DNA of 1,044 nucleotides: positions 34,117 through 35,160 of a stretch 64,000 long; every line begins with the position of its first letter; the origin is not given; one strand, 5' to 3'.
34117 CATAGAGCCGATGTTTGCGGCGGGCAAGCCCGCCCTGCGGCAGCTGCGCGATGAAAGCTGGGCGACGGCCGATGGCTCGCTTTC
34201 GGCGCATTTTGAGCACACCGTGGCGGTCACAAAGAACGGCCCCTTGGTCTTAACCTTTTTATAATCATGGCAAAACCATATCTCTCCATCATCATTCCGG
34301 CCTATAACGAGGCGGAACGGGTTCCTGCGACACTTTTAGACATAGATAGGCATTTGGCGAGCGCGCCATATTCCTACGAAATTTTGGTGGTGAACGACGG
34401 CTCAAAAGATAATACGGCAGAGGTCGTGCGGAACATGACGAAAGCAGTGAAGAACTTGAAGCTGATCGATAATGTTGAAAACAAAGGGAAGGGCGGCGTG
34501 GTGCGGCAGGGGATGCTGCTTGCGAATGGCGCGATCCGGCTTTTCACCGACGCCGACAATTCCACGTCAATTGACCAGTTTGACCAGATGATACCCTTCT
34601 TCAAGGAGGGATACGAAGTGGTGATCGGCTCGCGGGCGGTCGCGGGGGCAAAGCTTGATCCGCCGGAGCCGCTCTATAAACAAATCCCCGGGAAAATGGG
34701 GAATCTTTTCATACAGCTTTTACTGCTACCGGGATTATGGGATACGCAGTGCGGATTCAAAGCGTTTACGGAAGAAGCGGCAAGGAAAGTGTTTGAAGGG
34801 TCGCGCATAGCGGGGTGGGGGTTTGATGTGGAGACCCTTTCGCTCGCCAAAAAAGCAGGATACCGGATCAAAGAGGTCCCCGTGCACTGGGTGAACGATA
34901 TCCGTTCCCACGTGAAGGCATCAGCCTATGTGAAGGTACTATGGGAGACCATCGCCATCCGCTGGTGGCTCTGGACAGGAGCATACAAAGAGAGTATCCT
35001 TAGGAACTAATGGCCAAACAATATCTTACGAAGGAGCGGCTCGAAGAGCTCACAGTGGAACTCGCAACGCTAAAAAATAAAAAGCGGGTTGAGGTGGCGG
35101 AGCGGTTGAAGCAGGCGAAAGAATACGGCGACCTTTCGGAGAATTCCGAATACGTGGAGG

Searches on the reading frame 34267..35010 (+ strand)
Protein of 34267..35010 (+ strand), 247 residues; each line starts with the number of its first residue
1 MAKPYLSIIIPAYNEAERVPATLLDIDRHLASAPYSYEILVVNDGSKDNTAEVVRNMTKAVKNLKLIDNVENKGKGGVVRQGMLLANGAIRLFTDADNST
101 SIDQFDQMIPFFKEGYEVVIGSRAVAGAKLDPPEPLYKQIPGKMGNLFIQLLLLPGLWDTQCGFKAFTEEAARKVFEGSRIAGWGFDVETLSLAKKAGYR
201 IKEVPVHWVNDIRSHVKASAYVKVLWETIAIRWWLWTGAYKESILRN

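Call 31: search_protein_families(library=pfam, proteins=[window:34267-35010:+], max_evalue=0.01)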
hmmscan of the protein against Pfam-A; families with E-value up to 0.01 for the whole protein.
window:34267-35010:+ (247 aa): 3 families
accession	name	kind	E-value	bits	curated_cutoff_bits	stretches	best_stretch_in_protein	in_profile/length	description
PF00535.33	Glycos_transf_2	-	1.8e-26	93.5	23.3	1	7-176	1-168/168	Glycosyl transferase family 2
PF10111.15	Glyco_tranf_2_2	-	9.6e-08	32.3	27.3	1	7-109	1-103/276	Glycosyltransferase like family 2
PF13641.12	Glyco_tranf_2_3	-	2.8e-06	27.9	27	1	5-121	2-121/230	Glycosyltransferase like family 2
